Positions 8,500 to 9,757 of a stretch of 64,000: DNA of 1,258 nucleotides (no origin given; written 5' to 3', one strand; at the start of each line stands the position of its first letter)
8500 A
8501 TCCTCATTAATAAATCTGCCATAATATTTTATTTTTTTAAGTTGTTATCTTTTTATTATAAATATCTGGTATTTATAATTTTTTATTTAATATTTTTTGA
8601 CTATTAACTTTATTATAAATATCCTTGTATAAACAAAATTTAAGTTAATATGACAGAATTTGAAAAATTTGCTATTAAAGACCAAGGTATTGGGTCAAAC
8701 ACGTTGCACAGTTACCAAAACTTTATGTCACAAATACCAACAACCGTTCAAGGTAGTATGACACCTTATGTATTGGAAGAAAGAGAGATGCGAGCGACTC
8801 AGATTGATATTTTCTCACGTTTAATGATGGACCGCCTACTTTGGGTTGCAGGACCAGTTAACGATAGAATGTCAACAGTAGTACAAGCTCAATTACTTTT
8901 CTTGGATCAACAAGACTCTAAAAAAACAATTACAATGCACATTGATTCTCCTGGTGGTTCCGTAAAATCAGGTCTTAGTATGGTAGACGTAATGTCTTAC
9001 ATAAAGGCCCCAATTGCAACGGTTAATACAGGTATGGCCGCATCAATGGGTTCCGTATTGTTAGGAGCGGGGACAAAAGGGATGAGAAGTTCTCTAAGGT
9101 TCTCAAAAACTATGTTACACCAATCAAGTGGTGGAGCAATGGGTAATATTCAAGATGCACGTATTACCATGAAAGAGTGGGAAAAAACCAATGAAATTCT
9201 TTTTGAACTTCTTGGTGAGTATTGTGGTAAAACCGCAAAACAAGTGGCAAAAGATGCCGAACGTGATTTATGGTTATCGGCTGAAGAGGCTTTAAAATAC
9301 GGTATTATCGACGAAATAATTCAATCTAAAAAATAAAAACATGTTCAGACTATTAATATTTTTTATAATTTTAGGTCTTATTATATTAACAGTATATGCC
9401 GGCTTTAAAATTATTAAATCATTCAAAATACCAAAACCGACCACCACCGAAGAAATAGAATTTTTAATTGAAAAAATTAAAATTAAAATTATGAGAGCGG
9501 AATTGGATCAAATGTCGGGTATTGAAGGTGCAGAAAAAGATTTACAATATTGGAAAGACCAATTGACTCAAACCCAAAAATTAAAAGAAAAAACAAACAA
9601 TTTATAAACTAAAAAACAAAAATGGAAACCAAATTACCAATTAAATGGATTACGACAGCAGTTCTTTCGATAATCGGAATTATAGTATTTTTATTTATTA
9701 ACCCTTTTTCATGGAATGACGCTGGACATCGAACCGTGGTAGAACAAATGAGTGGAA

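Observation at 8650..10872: ClpP-like protease + small membrane protein + SPFH/stomatin-like protein cassette embedded antisense inside the tail operon (NfeD/stomatin-like architecture)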

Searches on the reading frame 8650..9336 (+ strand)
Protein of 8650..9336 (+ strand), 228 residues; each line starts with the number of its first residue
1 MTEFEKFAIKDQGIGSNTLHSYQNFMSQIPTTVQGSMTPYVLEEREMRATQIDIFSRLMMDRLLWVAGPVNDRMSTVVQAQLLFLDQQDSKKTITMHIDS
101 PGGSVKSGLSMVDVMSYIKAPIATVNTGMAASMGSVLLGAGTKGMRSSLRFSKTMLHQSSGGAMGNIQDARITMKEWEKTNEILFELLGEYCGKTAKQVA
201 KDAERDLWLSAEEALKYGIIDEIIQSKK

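Call 3: search_protein_families(library=pfam, proteins=[window:8650-9336:+], max_evalue=0.1)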
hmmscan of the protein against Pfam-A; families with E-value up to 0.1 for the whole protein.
window:8650-9336:+ (228 aa): 2 families
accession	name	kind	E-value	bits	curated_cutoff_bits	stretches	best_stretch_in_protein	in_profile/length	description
PF00574.28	CLP_protease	-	4.9e-59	199.7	20.2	1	50-226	5-181/182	Clp protease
PF25145.1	NfeD1b_N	-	0.026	14.6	40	1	88-140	28-81/189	NfeD1b, N-terminal domain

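Call 4: search_protein_families(library=phrogs, proteins=[window:8650-9336:+], max_evalue=0.01)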
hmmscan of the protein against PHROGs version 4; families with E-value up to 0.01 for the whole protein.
window:8650-9336:+ (228 aa): 11 families
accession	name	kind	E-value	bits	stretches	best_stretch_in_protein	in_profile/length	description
phrog_94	-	head and packaging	2.3e-40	140.7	1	36-227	55-253/622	head maturation protease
phrog_2976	-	head and packaging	3.7e-26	93.7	1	85-227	45-185/394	head maturation protease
phrog_133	-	head and packaging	1.4e-24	87.7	1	88-226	45-181/668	head maturation protease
phrog_1684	-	head and packaging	1.1e-16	62.2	1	91-226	72-205/284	head maturation protease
phrog_53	-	head and packaging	2.2e-12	48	1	81-142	107-170/583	head maturation protease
phrog_3348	-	unknown function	1.3e-11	45.5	1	89-226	65-200/386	-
phrog_1827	-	other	2e-11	44.6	1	82-214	43-173/202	ATP-dependent protease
phrog_23753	-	head and packaging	8.2e-06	26.6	1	83-225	33-173/298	head maturation protease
phrog_5410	-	other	9.9e-05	22.7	1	88-185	52-147/323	ATP-dependent protease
phrog_13984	-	unknown function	0.00023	22.3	1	93-144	62-113/123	-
phrog_33547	-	unknown function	0.0055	16.7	1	87-222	25-157/357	-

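Call 12: find_related_loci(query=window:8650-9336:+, collection=viral_contigs, flank=8000)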
Query window:8650-9336:+ (228 aa) in viral_contigs; peptide patterns used: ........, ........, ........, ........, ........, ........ (x = any residue, [..] = any of these).
597 stretches matched a pattern (row limit reached: there are more); 597 encode a relative of the query (tblastn E <= 1e-3); the best 80 are kept; 80 distinct loci.
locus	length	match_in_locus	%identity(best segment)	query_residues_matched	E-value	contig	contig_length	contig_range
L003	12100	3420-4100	97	1-228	3e-149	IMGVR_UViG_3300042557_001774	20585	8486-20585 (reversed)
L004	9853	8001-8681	97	1-228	3e-149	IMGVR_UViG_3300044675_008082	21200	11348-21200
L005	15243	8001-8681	96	1-228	3e-149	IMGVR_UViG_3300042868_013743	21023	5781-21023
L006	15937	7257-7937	96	1-228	3e-149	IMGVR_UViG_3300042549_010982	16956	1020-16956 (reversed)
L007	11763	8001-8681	95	1-228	6e-147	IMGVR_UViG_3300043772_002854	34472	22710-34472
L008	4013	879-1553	92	1-226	1e-144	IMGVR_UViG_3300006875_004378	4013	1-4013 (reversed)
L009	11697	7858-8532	90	1-225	7e-141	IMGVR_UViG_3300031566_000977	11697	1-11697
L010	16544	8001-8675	90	1-225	5e-141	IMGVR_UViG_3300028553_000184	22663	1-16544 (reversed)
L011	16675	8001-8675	90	1-225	5e-141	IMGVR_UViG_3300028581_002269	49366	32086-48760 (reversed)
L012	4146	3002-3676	89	1-225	1e-143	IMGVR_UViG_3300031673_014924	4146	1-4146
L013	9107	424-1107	87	1-228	3e-139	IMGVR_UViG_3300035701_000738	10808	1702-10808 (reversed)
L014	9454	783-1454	89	2-225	1e-138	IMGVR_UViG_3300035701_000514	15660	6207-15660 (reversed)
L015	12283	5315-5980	88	1-224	2e-136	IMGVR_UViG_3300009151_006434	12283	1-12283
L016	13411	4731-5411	86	1-228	3e-135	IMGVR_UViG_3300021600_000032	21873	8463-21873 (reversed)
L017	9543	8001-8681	82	1-228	7e-128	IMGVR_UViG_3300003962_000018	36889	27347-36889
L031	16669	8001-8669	76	1-224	8e-117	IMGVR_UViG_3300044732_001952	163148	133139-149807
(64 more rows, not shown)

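Call 14: search_protein_families(library=ncbifam, proteins=[window:8650-9336:+], max_evalue=0.01)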
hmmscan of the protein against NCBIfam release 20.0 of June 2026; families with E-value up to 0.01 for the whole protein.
window:8650-9336:+ (228 aa): 11 families
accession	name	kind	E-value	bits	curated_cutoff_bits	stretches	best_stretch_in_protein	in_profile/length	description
NF011091.0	PRK14514.1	equivalog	7.9e-67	225.1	361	1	1-227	1-220/221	ATP-dependent Clp endopeptidase proteolytic subunit ClpP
NF001368.0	PRK00277.1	subfamily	3.1e-66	223.1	249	1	34-227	5-198/203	ATP-dependent Clp protease proteolytic subunit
TIGR00493.1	clpP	equivalog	5.9e-57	192.5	308.6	1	36-225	2-191/192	ATP-dependent Clp endopeptidase proteolytic subunit ClpP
NF009205.0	PRK12553.1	subfamily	8.3e-54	182.3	228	1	37-227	13-205/211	ATP-dependent Clp protease proteolytic subunit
NF011090.0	PRK14513.1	equivalog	1.2e-51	175.4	347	1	36-227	2-193/201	ATP-dependent Clp protease proteolytic subunit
NF009203.0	PRK12551.1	equivalog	6.4e-51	172.9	359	1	37-227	1-191/196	ATP-dependent Clp protease proteolytic subunit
NF011089.0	PRK14512.1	equivalog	7.1e-40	136.9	251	1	45-227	12-194/200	ATP-dependent Clp protease proteolytic subunit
NF009204.0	PRK12552.1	equivalog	4.9e-36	124.2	263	1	38-228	8-216/225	ATP-dependent Clp protease proteolytic subunit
NF045540.1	scaf_prot_MCP1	exception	4.2e-23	81.9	475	1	83-226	22-163/652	ClpP-like prohead protease/major capsid protein fusion protein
NF045542.1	Clp_rel_HeadMat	equivalog_domain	4.3e-22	78.8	120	1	85-223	27-165/165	head maturation protease, ClpP-related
TIGR00706.1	SppA_dom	equivalog_domain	0.00036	20.2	155.45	1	79-143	20-85/208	signal peptide peptidase SppA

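Call 15: search_dna_similar(query=window:8650-9336:+, collection=phages, mode=protein, max_rows=40)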
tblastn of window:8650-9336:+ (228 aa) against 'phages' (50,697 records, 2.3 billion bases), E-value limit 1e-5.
Records with a match: 1021; places in all: 1035; records where one place covers at least 80% of the query: 145.
Best place of each record, by identity: 60-80% 1; <60% 1020.
By first word of the organism name: Mycobacterium 302; Staphylococcus 107; Vibrio 100; Paenibacillus 100; Gordonia 84; Escherichia 53; Bacillus 50; Bacteriophage 30; Pseudomonas 22; Bacteroides 21; and 46 more.
By host as written in the record: Mycobacterium smegmatis mc2 155 195; - 165; Gordonia terrae 3612 64; Staphylococcus aureus 45; Mycobacterium smegmatis mc#155 45; Paenibacillus larvae 37; Escherichia coli 24; Mycobacterium smegmatis mc2155 21; and 221 more.
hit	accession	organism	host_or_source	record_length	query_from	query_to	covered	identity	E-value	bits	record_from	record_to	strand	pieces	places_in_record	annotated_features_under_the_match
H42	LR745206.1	uncultured phage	metagenomic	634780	3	228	99%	63.7%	2e-86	284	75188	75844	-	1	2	record has no annotation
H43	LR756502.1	uncultured phage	metagenomic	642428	2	224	98%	46.0%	3e-64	221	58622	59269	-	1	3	record has no annotation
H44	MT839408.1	Bacteriophage sp.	human fecal samples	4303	2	224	98%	42.6%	1e-59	207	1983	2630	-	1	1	record has no annotation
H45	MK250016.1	Prevotella phage Lak-A1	Prevotella sp.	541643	2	227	99%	42.0%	5e-54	191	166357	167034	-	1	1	record has no annotation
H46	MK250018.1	Prevotella phage Lak-A1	Prevotella sp.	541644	2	227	99%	42.0%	5e-54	191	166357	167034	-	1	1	record has no annotation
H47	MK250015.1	Prevotella phage Lak-A1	Prevotella sp.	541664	2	227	99%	42.0%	5e-54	191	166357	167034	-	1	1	record has no annotation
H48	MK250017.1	Prevotella phage Lak-A1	Prevotella sp.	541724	2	227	99%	42.0%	5e-54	191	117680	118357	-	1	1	record has no annotation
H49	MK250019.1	Prevotella phage Lak-A2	Prevotella sp.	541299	2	227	99%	42.0%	7e-54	191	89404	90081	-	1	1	record has no annotation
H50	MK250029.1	Prevotella phage Lak-C1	Prevotella sp.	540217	2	227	99%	42.0%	8e-54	191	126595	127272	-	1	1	record has no annotation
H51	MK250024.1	Prevotella phage Lak-B5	Prevotella sp.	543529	2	227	99%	41.1%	7e-52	185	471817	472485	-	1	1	record has no annotation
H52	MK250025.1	Prevotella phage Lak-B6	Prevotella sp.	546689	2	227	99%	41.1%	7e-52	185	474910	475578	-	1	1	record has no annotation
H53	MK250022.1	Prevotella phage Lak-B3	Prevotella sp.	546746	2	227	99%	41.1%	7e-52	185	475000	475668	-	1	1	record has no annotation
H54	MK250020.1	Prevotella phage Lak-B1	Prevotella sp.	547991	2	227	99%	41.1%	7e-52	185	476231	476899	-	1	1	record has no annotation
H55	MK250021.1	Prevotella phage Lak-B2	Prevotella sp.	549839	2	227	99%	41.1%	7e-52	185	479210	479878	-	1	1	record has no annotation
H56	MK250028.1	Prevotella phage Lak-B9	Prevotella sp.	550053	2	227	99%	41.1%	7e-52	185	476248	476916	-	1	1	record has no annotation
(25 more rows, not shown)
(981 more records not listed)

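Call 41: search_solved_structures(query=window:8650-9336:+, max_evalue=1e-20, show_alignments=2)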
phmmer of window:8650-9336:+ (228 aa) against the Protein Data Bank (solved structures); distinct sequences matched with E-value up to 1e-20: 104 (the best 60 are shown).
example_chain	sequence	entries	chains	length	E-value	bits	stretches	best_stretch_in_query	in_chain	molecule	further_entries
1y7o_A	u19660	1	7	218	2.7e-49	171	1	29-225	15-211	ATP-dependent Clp protease proteolytic subunit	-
6hwm_A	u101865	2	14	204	6.5e-49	169.8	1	38-225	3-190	ATP-dependent Clp protease proteolytic subunit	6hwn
2zl0_A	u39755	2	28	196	2e-47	165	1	38-226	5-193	ATP-dependent Clp protease proteolytic subunit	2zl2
2zl3_A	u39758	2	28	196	5.2e-47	163.6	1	38-226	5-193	ATP-dependent Clp protease proteolytic subunit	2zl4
29hb_A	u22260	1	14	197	9.3e-47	162.8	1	37-226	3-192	ATP-dependent Clp protease proteolytic subunit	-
6cfd_A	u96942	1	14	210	1.2e-46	162.4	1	37-226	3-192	ATP-dependent Clp protease proteolytic subunit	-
8r04_A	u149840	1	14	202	5.7e-46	160.2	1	36-227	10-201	ATP-dependent Clp protease proteolytic subunit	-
6mx2_A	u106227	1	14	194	6.2e-46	160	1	37-225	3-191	ATP-dependent Clp protease proteolytic subunit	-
6naq_A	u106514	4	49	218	3.1e-44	154.5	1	20-227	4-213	ATP-dependent Clp protease proteolytic subunit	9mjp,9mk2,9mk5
8r05_A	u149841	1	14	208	3.8e-44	154.2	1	36-224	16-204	ATP-dependent Clp protease proteolytic subunit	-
8r03_A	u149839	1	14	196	7.4e-44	153.3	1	37-224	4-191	ATP-dependent Clp protease proteolytic subunit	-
3st9_A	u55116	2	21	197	7.7e-44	153.2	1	37-224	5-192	ATP-dependent Clp protease proteolytic subunit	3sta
9jop_H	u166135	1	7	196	9e-44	153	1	37-224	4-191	ATP-dependent Clp protease proteolytic subunit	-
4emp_V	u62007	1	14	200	9.2e-44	153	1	37-224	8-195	ATP-dependent Clp protease proteolytic subunit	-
4mxi_A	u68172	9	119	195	1e-43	152.8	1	37-224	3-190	ATP-dependent Clp protease proteolytic subunit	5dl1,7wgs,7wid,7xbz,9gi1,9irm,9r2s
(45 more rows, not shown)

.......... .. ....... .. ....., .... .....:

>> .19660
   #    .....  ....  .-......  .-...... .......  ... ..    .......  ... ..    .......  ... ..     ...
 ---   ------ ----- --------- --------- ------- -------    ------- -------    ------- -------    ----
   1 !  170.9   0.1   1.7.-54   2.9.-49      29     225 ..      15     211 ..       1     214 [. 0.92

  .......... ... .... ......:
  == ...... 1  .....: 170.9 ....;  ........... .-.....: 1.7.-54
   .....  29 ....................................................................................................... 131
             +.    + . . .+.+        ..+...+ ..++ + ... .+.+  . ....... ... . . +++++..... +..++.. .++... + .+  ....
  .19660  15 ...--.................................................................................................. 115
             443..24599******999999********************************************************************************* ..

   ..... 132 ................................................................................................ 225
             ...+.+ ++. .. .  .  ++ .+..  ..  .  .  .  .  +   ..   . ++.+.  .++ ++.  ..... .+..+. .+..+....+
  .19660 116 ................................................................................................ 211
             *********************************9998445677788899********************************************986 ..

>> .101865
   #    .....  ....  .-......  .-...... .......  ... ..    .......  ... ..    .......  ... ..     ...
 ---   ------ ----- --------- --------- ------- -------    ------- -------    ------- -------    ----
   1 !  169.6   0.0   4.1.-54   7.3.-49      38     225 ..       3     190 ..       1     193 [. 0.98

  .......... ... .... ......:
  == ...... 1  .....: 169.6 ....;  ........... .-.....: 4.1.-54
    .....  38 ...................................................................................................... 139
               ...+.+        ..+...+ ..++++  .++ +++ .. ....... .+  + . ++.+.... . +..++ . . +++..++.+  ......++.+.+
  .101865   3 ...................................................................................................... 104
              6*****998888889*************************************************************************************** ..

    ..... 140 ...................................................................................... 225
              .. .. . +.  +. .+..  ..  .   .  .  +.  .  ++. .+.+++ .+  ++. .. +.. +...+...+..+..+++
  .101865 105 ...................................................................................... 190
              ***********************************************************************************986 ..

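Call 45: find_related_loci(query=window:8650-9336:+, collection=genome_contigs, flank=5000)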
Query window:8650-9336:+ (228 aa) in genome_contigs; peptide patterns used: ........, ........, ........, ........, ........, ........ (x = any residue, [..] = any of these).
600 stretches matched a pattern (row limit reached: there are more); 495 encode a relative of the query (tblastn E <= 1e-3); the best 80 are kept; 80 distinct loci.
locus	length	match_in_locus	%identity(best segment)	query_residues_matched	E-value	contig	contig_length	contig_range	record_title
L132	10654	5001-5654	72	3-228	6e-110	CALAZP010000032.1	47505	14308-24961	MAG TPA_asm: uncultured Saprospirales bacterium isolate ERR1995204_bin.119_CONCOCT_v1.1_MAG genome assembly, contig: ERZ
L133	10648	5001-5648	70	3-228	6e-101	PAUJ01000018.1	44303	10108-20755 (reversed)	MAG: Flavobacteriaceae bacterium isolate SAT1509 9556, whole genome shotgun sequence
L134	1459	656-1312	67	2-228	2e-107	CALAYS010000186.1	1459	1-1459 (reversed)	MAG TPA_asm: uncultured bacterium isolate SRR6231146_bin.88_CONCOCT_v1.1_MAG genome assembly, contig: ERZ650289.29910, w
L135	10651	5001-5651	69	3-227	1e-99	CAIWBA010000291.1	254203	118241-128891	MAG: uncultured Bacteroidetes bacterium isolate Ki3-D2_bin-0726 genome assembly, contig: bin-0726:291/338, whole genome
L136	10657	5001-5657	65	1-228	3e-98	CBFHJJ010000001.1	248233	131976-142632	MAG: Flavobacteriaceae bacterium isolate AGTU_104_bin_21_permissive genome assembly, contig: AGTU_104_bin_21_permissive_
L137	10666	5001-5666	64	2-225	8e-93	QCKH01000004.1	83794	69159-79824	Prochlorococcus sp. AG-409-L21 Ga0171895_104, whole genome shotgun sequence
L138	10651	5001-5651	65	3-221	1e-90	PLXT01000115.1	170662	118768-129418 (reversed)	MAG: Methanobacterium sp. isolate palsa_68 73.20120700_P3D.344_contig_47847, whole genome shotgun sequence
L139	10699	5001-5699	61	3-228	2e-90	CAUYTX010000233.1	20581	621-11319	Gammaproteobacteria bacterium strain CCP3-SC1AL1 genome assembly, contig: CCP3SC1AL1_Contig_30, whole genome shotgun seq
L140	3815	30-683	58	3-228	3e-80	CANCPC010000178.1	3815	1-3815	MAG: Flavobacteriaceae bacterium isolate JR-MC-G-240519-89 genome assembly, contig: JR-MC-G-240519-C34520, whole genome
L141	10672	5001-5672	50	1-228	1e-76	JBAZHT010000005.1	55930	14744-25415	MAG: Bacteroidales bacterium isolate SO_2017_LW3_77 NODE_1168_length_55930_cov_5.252191_LW162_2017, whole genome shotgun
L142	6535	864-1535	49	1-228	7e-75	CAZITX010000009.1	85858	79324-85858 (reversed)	MAG TPA_asm: uncultured Muribaculaceae bacterium isolate SRP241326_co1_340 genome assembly, contig: NODE_483_length_8585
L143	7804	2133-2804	49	1-228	2e-74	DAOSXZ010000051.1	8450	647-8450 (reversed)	MAG TPA_asm: Bacteroidales bacterium isolate AMR_MDS_2098 NODE_5374_length_8450_cov_58.878142, whole genome shotgun sequ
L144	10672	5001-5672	49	1-228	6e-74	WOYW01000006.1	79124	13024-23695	MAG: Bacteroidales bacterium isolate WOFB08 NODE_100_length_79124_cov_36.680848, whole genome shotgun sequence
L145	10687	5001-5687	49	1-227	2e-73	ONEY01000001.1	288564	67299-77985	uncultured Bacteroidales bacterium isolate RUG244 genome assembly, contig: scaffold_10, whole genome shotgun sequence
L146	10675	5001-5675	53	1-228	3e-73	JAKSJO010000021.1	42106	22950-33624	MAG: Bacteroidales bacterium isolate Horse_feces49 MAG049_21, whole genome shotgun sequence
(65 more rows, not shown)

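Call 46: search_protein_families(library=padloc, proteins=[window:8650-9336:+], max_evalue=0.01)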
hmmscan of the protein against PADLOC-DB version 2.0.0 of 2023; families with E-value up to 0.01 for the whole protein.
window:8650-9336:+ (228 aa): 0 families

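Call 58: search_protein_families(library=pfam, proteins=[L015:6015-6458:+, L010:8650-9168:+, L003:4140-4442:+, L008:1537-1800:+, L008:1837-2094:+, L015:6525-6851:+, L003:829-3354:-, L031:9765-10625:-], max_evalue=0.01)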
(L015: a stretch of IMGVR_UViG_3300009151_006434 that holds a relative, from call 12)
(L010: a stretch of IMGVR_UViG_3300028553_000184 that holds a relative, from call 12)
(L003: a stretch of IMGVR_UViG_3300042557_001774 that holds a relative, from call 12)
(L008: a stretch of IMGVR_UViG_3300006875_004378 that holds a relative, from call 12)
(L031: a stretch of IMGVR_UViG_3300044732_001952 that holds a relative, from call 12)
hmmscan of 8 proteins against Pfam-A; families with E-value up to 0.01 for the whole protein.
L015:6015-6458:+ (147 aa): 1 family
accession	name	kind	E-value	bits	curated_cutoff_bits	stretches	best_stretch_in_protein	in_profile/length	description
PF08139.17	LPAM_1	-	0.0013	19.5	20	1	1-18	1-18/18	Prokaryotic membrane lipoprotein lipid attachment site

L010:8650-9168:+ (172 aa): 0 families

L003:4140-4442:+ (100 aa): 0 families

L008:1537-1800:+ (87 aa): 1 family
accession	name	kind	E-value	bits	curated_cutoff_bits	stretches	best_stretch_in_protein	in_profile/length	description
PF02687.27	FtsX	-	0.0015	19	25.5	1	9-80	43-118/120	FtsX-like permease C-terminal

L008:1837-2094:+ (85 aa): 0 families

L015:6525-6851:+ (108 aa): 0 families

L003:829-3354:- (841 aa): 0 families

L031:9765-10625:- (286 aa): 0 families

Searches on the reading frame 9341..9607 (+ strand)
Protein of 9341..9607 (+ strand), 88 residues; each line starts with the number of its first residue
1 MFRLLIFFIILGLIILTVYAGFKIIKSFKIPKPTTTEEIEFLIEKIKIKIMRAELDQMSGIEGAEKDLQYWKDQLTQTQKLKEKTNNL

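Call 3: search_protein_families(library=pfam, proteins=[window:9341-9607:+], max_evalue=0.1)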
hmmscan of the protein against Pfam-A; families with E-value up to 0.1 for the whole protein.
window:9341-9607:+ (88 aa): 0 families

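Call 4: search_protein_families(library=phrogs, proteins=[window:9341-9607:+], max_evalue=0.01)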
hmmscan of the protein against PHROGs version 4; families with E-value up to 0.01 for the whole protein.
window:9341-9607:+ (88 aa): 0 families

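Call 14: search_protein_families(library=ncbifam, proteins=[window:9341-9607:+], max_evalue=0.01)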
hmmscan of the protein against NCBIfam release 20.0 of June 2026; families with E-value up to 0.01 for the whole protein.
window:9341-9607:+ (88 aa): 0 families

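Call 46: search_protein_families(library=padloc, proteins=[window:9341-9607:+], max_evalue=0.01)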
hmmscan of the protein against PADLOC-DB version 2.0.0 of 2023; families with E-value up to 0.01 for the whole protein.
window:9341-9607:+ (88 aa): 0 families
